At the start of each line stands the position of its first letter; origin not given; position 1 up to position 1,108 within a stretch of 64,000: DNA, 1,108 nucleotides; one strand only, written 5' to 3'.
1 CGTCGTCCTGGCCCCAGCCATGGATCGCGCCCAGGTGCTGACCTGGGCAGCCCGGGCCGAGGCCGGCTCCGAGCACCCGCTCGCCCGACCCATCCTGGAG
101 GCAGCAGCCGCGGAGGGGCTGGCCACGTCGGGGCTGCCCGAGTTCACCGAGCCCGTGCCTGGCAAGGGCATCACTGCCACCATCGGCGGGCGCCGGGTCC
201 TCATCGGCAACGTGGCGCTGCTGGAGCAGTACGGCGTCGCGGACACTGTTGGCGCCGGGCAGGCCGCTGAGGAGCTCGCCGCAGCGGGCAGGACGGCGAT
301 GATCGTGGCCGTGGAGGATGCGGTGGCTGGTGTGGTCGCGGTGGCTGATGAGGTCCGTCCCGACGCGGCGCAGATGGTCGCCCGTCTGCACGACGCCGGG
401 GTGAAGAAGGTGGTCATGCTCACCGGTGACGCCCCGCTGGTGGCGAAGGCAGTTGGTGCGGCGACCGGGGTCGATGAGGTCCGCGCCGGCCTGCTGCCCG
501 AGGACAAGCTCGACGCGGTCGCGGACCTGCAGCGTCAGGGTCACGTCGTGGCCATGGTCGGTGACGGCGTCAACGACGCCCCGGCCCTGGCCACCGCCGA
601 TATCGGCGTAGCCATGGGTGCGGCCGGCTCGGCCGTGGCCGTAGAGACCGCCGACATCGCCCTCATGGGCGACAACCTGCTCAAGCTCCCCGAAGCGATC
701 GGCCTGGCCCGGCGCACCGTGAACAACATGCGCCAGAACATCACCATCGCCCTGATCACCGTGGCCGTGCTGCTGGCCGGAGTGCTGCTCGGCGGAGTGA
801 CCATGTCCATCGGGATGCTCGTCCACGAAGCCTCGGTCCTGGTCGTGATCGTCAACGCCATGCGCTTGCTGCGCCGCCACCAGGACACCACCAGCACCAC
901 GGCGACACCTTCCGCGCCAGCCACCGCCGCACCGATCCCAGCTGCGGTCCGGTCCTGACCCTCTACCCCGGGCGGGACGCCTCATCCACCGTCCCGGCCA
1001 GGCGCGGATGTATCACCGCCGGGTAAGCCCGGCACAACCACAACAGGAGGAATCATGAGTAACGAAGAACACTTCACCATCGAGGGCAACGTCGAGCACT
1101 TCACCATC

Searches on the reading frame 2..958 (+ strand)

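Call 77: search_protein_families(library=pfam, proteins=[window:2-958:+], max_evalue=0.0001)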
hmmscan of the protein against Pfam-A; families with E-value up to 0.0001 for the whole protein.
window:2-958:+ (318 aa): 1 family
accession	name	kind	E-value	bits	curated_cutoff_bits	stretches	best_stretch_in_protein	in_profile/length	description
PF00702.32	Hydrolase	-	2.1e-26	94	26.4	1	15-200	23-191/191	haloacid dehalogenase-like hydrolase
